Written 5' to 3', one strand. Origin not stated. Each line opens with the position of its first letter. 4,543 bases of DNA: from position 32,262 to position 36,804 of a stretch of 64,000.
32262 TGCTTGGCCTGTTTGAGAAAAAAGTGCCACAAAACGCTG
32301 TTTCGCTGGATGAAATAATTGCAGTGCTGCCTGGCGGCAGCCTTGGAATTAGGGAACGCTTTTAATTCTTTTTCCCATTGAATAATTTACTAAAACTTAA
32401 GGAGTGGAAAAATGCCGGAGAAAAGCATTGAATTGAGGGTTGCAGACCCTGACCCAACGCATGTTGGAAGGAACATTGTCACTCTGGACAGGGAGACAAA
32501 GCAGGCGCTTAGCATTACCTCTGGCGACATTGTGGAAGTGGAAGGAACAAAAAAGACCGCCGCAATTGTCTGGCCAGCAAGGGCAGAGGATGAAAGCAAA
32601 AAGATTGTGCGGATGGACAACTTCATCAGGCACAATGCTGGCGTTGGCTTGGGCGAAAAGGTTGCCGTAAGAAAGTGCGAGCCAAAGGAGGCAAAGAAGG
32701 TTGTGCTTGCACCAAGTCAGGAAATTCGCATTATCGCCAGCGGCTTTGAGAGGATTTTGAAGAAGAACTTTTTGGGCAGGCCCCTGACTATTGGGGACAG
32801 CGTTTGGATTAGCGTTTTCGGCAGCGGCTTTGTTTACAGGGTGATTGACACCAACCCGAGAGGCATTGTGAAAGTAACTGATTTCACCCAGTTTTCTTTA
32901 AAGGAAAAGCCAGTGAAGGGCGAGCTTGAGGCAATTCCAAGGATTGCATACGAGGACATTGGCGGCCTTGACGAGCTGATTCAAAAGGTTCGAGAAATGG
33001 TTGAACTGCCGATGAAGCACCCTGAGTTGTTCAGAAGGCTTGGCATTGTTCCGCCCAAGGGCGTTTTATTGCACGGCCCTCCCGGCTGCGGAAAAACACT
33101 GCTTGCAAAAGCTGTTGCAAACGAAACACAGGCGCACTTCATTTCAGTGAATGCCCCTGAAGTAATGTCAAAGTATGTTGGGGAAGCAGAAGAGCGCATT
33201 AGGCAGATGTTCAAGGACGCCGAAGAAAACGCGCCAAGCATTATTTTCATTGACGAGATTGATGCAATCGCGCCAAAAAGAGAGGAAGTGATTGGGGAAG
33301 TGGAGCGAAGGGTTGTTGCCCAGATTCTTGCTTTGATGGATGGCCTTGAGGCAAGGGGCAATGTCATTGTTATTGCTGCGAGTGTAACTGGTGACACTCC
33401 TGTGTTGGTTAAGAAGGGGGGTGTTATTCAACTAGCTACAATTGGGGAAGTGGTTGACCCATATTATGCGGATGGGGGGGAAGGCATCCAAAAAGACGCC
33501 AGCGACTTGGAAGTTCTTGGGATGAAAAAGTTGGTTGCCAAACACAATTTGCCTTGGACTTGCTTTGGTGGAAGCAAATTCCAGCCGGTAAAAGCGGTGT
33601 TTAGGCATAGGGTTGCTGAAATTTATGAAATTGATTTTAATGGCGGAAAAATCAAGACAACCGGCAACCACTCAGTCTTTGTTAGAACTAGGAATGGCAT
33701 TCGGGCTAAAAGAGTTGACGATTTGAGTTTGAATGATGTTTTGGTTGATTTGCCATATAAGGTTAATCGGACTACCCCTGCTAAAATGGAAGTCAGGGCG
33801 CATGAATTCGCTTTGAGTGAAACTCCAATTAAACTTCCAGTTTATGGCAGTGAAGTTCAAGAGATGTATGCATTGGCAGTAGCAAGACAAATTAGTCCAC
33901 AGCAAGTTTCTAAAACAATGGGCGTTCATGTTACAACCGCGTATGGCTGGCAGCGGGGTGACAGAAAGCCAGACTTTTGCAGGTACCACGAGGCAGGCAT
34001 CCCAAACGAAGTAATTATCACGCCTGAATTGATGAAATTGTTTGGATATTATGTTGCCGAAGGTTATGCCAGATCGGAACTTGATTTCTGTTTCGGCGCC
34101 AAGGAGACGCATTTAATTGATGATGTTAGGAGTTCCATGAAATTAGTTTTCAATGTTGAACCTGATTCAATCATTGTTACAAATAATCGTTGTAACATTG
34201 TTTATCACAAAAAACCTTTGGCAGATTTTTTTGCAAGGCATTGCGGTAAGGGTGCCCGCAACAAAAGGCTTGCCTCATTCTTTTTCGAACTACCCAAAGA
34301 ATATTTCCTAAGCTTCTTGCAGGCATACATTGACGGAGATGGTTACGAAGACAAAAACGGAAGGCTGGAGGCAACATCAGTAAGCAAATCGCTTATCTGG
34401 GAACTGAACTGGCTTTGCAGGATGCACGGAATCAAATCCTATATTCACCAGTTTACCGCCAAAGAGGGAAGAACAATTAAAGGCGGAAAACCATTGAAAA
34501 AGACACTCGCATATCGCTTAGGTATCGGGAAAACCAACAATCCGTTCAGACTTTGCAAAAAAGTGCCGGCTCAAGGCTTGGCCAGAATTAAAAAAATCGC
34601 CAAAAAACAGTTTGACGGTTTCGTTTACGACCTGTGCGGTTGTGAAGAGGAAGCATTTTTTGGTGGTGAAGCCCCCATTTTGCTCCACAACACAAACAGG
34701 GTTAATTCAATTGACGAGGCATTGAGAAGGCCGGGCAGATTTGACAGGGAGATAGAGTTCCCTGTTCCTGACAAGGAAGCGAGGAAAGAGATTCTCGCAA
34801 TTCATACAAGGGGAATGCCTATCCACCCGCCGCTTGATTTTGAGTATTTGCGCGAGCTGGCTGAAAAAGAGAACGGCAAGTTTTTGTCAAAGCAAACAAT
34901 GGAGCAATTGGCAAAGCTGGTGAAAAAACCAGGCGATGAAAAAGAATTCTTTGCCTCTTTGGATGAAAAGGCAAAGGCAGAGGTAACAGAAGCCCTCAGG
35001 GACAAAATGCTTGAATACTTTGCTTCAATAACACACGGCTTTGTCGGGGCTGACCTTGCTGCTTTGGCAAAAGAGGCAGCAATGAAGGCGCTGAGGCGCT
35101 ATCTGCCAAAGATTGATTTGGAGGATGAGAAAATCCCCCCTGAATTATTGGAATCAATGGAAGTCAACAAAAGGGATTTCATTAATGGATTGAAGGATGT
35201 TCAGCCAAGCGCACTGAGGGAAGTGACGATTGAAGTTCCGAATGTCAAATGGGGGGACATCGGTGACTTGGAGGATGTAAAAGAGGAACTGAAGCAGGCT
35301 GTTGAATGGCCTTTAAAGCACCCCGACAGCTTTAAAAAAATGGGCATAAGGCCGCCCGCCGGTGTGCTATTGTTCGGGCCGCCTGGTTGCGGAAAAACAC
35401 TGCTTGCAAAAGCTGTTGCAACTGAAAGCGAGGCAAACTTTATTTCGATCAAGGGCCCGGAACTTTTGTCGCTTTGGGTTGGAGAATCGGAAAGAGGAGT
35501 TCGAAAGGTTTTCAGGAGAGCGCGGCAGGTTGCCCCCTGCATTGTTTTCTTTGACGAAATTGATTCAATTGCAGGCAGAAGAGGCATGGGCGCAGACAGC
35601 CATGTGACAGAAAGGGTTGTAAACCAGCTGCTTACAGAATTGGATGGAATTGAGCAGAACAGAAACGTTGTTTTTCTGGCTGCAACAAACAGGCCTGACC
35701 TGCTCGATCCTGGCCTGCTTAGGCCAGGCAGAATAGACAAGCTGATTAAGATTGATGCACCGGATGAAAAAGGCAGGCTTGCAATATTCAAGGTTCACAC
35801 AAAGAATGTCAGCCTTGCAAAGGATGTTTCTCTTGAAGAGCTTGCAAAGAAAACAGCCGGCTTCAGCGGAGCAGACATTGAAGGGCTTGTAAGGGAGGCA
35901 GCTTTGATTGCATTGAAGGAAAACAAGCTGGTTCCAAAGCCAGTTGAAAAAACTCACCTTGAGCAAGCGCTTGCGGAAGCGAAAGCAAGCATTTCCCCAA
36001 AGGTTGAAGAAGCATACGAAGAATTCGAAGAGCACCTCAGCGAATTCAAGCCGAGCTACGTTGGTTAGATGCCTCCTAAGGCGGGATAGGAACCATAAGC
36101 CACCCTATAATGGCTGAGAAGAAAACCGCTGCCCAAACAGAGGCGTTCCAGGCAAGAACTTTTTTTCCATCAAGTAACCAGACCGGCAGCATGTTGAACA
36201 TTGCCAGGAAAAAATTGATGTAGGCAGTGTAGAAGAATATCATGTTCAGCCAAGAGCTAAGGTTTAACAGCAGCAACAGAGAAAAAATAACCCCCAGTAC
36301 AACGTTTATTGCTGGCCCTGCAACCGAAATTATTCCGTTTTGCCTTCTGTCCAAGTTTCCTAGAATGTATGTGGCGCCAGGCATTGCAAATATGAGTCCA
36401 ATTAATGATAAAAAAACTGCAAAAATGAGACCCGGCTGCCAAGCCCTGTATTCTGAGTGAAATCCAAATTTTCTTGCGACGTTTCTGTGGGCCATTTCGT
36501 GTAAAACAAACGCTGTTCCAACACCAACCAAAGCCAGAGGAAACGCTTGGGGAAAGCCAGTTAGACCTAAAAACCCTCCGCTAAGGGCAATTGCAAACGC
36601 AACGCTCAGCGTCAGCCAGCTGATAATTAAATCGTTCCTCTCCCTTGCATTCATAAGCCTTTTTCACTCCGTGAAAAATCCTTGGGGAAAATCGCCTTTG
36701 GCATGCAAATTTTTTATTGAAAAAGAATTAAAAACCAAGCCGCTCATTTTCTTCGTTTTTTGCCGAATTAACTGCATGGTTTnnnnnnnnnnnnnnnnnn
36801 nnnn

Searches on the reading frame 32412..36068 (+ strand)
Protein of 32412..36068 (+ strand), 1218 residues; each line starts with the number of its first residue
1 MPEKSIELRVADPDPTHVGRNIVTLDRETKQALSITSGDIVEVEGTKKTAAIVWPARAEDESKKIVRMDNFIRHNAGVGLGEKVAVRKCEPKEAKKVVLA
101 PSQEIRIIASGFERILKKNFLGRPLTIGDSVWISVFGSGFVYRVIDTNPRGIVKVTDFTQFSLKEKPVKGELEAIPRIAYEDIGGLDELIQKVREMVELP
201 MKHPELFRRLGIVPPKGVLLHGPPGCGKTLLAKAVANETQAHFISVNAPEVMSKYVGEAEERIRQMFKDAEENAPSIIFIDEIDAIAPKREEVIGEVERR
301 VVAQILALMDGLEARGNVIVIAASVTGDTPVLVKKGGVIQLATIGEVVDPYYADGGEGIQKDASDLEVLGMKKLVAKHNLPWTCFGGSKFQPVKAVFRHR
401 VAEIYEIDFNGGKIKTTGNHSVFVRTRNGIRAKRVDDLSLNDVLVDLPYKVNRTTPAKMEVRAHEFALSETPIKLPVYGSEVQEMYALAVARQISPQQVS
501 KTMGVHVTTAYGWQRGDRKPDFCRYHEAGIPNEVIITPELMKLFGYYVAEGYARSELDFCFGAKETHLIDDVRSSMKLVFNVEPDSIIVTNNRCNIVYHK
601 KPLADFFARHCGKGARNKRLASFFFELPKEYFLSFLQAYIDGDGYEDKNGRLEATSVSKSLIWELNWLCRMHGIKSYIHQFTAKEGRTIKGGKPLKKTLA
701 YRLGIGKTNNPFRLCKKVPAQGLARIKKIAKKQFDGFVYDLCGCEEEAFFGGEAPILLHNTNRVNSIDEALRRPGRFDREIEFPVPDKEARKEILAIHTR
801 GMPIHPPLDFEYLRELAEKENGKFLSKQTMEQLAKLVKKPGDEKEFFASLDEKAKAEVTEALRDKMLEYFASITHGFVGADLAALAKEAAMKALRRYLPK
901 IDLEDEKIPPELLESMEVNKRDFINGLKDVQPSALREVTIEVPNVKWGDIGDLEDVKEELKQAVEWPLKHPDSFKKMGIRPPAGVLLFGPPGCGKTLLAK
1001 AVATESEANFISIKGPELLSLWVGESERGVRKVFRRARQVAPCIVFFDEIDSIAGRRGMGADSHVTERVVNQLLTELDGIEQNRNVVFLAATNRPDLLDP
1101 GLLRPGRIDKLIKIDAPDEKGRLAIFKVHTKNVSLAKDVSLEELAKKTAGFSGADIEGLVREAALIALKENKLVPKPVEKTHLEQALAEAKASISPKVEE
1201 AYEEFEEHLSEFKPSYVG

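Call 10: search_protein_families(library=pfam, proteins=[window:32412-36068:+], max_evalue=0.01)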
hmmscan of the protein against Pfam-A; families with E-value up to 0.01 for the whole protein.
window:32412-36068:+ (1218 aa): 46 families (the best 25 are shown)
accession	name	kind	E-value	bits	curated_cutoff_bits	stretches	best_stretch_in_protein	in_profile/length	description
PF00004.35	AAA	-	2.6e-91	303.3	21.2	3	985-1115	1-130/131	ATPase family associated with various cellular activities (AAA)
PF17862.7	AAA_lid_3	-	8.1e-31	105.6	27.2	2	1138-1183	1-43/45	AAA+ lid domain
PF02359.24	CDC48_N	-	2.5e-27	95.3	35.1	1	7-90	1-84/85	Cell division protein 48 (CDC48), N-terminal domain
PF07724.20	AAA_2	-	2.6e-14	54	27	2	218-311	6-101/166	AAA domain (Cdc48 subfamily)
PF05496.18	RuvB_N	-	6.9e-14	52.3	27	2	217-295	35-105/159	Holliday junction DNA helicase RuvB P-loop domain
PF02933.23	CDC48_2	-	3e-13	49.6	22.4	1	110-169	4-63/64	Cell division protein 48 (CDC48), domain 2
PF13191.12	AAA_16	-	1.4e-12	48.8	32.6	2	208-320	17-137/167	AAA ATPase domain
PF14890.11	Intein_splicing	-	2.3e-11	44.2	35.8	1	343-760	11-155/155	Intein splicing domain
PF13173.12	AAA_14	-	5.4e-11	43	27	2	218-286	5-74/129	AAA domain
PF13401.12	AAA_22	-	6.2e-10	39.9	27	1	218-258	8-46/130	AAA domain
PF07728.20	AAA_5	-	2e-09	38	22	1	217-288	1-80/139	AAA domain (dynein-related subfamily)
PF06068.19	TIP49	-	2.7e-09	37.1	23.8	1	216-267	51-103/347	TIP49 P-loop domain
PF13671.12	AAA_33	-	7.3e-09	36.5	27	1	218-268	2-50/143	AAA domain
PF00910.28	RNA_helicase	-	8.4e-08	33.1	21.5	1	218-256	1-36/105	RNA helicase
PF13521.12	AAA_28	-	8.5e-08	33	27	1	218-270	2-50/164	AAA domain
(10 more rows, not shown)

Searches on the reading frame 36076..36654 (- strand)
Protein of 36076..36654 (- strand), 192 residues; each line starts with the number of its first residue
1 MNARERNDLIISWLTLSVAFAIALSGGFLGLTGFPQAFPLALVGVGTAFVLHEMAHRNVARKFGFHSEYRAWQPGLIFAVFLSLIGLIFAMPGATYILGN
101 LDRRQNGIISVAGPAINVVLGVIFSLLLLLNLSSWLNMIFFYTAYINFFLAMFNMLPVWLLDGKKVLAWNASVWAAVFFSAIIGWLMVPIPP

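Call 11: search_protein_families(library=pfam, proteins=[window:36076-36654:-], max_evalue=0.01)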
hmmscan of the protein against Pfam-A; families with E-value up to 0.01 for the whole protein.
window:36076-36654:- (192 aa): 1 family
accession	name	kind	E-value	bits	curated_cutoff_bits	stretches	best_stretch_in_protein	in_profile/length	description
PF02163.28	Peptidase_M50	-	1.4e-13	51.2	27.2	2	41-129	2-101/221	Peptidase family M50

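Call 66: find_homologous_proteins(query=window:36076-36654:-, max_evalue=1e-20)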
Query window:36076-36654:- (192 aa): 818 proteins with E <= 1e-20 among 2203 candidates; the best 120 are listed.
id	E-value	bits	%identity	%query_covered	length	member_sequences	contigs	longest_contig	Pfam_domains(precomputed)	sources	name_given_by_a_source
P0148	2.5e-118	411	100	100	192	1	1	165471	PF02163.29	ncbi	-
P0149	2.3e-93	330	79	97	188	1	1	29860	PF02163.29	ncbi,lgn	-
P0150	1.9e-87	310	74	98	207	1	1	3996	PF02163.29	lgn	-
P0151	2.1e-87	310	75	99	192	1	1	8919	PF02163.29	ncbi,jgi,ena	-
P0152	6.0e-84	299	72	99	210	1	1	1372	PF02163.29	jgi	jgi:Zn-dependent protease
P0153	1.7e-83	297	71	98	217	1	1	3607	PF02163.29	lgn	-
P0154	1.8e-83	297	76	92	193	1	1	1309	PF02163.29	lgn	-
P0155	2.0e-61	225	54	99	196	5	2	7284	PF02163.29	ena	-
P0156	3.8e-58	215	54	97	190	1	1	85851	PF02163.29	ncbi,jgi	-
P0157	7.4e-56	207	58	91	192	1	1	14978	PF02163.29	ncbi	-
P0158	2.3e-55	205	55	90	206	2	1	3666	PF02163.29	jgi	-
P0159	2.9e-55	205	54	98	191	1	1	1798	PF02163.29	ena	-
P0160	9.8e-55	203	52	96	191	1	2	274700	PF02163.29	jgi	jgi:Zn-dependent protease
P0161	1.8e-54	203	52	99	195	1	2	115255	PF02163.29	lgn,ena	-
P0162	3.5e-54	202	55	91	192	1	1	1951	PF02163.29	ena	-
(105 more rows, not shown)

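Call 67: find_encoding_contigs(protein=P0149, flank=8000, max_places=1)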
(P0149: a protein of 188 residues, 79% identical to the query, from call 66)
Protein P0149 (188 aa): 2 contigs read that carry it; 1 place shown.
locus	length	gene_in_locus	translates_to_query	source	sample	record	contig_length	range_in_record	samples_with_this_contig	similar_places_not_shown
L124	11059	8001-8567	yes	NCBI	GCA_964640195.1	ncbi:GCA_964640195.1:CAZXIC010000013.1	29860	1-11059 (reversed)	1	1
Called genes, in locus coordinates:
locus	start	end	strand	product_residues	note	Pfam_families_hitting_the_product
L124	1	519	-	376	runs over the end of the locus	PF01637:ATPase_2 (weak), PF13191:AAA_16, PF00004:AAA, PF13401:AAA_22, PF22703:Cdc6_lid, PF09079:WHD_Cdc6 (faint)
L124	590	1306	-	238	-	PF02390:Methyltransf_4 (weak)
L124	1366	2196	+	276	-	PF01261:AP_endonuc_2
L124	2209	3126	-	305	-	-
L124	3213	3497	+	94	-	-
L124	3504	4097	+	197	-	PF01022:HTH_5, PF12840:HTH_20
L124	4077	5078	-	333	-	PF13404:HTH_AsnC-type (faint), PF13412:HTH_24 (faint), PF01037:AsnC_trans_reg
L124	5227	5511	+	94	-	-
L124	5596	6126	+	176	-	-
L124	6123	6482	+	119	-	-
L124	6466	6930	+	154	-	-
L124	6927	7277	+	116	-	-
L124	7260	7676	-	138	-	-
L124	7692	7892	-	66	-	-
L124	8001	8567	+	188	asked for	PF02163:Peptidase_M50 (weak)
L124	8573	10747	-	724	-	PF02359:CDC48_N, PF02933:CDC48_2, PF00004:AAA, PF05496:RuvB_N, PF07724:AAA_2, PF17862:AAA_lid_3, PF00004:AAA, PF17862:AAA_lid_3, +25 more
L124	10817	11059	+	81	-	?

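Call 68: find_encoding_contigs(protein=P0151, flank=8000, max_places=1)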
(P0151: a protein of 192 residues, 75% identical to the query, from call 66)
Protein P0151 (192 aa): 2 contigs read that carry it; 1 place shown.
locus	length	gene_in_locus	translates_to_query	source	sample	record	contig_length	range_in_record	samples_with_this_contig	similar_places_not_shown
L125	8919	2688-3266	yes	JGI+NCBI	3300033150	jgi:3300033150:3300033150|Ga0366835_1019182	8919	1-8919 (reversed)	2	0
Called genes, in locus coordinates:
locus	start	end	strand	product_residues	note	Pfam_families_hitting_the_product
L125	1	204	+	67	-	?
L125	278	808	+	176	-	-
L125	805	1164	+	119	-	-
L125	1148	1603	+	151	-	-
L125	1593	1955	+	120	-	-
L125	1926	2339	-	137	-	-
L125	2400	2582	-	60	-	-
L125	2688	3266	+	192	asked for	PF02163:Peptidase_M50 (weak)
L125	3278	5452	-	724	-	PF02359:CDC48_N, PF02933:CDC48_2, PF00004:AAA, PF05496:RuvB_N, PF07724:AAA_2, PF17862:AAA_lid_3, PF00004:AAA, PF17862:AAA_lid_3, +30 more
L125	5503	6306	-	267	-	PF05670:NFACT-R_1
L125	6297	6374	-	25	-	-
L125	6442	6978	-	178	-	-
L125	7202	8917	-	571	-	?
